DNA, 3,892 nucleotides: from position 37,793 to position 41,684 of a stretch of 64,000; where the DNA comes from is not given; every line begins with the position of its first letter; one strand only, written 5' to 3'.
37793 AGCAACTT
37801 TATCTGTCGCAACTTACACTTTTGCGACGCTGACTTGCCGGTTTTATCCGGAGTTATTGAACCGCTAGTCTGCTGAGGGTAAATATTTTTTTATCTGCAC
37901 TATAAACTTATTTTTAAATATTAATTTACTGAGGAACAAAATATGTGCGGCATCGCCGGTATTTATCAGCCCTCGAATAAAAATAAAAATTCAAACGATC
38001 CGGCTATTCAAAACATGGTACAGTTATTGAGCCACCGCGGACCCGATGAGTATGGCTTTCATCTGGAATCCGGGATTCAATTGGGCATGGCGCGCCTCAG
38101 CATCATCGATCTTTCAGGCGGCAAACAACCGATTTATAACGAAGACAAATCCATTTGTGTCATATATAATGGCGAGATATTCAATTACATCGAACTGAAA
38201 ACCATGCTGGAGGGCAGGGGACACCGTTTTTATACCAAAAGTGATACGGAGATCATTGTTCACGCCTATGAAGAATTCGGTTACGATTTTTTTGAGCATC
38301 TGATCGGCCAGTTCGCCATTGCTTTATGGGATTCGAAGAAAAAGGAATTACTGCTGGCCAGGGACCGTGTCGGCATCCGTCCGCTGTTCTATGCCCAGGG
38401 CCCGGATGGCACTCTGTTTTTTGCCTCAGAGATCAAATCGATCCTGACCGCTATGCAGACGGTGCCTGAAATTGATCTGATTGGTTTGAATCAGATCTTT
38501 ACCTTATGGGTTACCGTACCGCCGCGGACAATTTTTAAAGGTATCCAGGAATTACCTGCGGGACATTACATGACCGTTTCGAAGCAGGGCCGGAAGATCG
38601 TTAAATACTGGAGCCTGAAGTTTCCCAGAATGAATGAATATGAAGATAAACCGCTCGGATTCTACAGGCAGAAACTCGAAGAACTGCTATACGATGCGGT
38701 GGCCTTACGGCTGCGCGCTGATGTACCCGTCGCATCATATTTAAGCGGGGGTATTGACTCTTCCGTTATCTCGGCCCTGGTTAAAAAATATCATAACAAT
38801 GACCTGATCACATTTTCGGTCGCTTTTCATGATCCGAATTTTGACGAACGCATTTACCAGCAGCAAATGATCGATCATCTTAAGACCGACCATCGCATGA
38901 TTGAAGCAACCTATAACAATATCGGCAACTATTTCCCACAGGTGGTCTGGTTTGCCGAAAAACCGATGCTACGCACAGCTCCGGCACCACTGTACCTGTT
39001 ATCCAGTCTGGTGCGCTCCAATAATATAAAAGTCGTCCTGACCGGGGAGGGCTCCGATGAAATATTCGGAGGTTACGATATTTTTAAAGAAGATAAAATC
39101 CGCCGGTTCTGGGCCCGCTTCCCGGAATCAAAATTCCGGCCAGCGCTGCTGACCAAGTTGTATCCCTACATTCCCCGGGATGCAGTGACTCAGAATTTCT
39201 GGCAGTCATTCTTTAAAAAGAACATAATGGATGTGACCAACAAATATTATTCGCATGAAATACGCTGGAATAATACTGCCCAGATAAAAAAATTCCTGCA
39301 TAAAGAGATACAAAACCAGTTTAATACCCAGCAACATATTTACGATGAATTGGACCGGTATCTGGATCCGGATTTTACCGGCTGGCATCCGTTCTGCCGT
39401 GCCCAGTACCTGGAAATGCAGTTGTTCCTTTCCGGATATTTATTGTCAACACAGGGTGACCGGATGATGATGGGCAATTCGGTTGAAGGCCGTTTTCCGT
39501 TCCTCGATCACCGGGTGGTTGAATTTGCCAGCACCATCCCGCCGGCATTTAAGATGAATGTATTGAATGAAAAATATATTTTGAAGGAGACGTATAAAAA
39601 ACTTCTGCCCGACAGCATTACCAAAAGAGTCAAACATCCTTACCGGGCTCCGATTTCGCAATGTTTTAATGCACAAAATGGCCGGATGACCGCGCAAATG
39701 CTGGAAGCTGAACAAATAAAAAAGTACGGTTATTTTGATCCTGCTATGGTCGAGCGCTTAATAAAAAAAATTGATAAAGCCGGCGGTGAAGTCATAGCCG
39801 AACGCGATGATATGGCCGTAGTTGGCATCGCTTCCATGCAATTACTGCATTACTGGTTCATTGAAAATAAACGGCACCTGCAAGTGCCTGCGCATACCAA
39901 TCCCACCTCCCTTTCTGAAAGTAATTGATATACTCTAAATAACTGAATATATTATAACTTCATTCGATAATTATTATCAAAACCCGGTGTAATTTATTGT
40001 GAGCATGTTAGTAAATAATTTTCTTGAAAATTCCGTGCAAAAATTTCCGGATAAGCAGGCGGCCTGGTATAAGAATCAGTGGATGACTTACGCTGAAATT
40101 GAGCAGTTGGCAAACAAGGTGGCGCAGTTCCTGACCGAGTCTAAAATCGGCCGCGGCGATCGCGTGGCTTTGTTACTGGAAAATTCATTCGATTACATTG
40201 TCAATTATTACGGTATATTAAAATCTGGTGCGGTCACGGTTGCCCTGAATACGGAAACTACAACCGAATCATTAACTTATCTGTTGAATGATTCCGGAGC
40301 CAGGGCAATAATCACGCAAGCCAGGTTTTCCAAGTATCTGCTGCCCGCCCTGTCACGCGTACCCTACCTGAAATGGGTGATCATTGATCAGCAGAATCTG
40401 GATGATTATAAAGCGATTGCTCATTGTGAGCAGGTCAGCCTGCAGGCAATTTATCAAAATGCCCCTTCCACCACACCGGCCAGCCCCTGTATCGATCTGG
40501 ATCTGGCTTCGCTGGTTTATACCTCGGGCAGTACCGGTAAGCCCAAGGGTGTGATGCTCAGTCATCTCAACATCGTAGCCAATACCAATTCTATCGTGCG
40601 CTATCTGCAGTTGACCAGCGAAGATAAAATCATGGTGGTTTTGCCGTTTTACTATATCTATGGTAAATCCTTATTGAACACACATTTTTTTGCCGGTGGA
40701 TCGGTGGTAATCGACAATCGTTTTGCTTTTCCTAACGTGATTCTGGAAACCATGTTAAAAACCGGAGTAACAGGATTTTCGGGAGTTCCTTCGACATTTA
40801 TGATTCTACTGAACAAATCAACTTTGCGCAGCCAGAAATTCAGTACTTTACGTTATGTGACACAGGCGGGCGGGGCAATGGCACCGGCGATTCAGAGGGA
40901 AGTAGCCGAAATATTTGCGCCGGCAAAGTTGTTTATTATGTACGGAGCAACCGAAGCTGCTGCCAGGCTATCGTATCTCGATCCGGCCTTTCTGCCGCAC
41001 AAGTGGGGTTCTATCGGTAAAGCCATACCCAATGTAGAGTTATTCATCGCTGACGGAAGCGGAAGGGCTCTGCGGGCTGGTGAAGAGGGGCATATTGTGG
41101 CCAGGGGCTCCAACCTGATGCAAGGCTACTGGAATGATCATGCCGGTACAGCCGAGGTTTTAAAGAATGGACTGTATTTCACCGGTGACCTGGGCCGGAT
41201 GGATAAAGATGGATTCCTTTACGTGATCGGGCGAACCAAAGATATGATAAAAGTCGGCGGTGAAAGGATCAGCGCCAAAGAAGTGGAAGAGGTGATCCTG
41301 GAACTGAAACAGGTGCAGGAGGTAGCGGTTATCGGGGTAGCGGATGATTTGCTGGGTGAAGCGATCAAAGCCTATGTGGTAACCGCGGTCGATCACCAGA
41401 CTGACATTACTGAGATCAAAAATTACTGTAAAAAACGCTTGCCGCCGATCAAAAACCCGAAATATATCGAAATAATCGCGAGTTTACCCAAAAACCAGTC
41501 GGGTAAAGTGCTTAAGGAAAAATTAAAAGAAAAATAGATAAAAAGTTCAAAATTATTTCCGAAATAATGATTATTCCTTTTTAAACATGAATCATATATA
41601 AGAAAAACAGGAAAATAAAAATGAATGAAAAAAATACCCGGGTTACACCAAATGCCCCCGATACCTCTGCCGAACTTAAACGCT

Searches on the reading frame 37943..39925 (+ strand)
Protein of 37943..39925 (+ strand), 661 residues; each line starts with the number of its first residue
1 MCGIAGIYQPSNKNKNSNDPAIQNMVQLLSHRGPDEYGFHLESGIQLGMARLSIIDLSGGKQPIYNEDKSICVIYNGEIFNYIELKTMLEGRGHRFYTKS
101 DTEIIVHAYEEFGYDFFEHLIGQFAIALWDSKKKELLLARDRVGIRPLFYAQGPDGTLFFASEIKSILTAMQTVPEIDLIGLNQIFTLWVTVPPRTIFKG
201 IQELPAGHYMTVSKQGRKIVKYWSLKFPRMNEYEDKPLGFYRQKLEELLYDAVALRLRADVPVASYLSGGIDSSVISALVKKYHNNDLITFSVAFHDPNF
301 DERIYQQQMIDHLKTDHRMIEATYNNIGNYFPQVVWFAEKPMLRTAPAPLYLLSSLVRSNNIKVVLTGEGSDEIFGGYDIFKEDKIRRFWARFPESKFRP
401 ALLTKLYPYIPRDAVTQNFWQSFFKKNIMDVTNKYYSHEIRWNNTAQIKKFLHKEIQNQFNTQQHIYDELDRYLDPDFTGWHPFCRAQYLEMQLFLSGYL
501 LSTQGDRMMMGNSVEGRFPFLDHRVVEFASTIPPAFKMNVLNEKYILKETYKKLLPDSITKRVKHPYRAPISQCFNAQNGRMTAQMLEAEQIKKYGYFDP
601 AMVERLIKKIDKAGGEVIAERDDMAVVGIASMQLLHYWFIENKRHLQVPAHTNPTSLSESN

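Call 58: search_protein_families(library=pfam, proteins=[window:37943-39925:+], max_evalue=0.00001)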
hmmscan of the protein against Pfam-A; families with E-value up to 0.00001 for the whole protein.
window:37943-39925:+ (661 aa): 3 families
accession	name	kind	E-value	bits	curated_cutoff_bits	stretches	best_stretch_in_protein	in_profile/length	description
PF00733.27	Asn_synthase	-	1.4e-90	305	21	1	244-626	1-345/354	Asparagine synthase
PF13537.11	GATase_7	-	2e-43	147.8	25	1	50-168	2-122/123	Glutamine amidotransferase domain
PF13522.11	GATase_6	-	8.9e-36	123.2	27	1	34-163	1-130/130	Glutamine amidotransferase domain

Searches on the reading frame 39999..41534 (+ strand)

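Call 58: search_protein_families(library=pfam, proteins=[window:39999-41534:+], max_evalue=0.00001)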
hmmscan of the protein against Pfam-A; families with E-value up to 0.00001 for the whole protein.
window:39999-41534:+ (512 aa): 2 families
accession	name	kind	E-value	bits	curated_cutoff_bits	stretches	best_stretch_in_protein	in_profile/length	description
PF00501.34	AMP-binding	-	4.6e-83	279.6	29.9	1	9-378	1-384/384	AMP-binding enzyme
PF13193.12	AMP-binding_C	-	3.3e-19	70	24.5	1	428-503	1-76/76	AMP-binding enzyme C-terminal domain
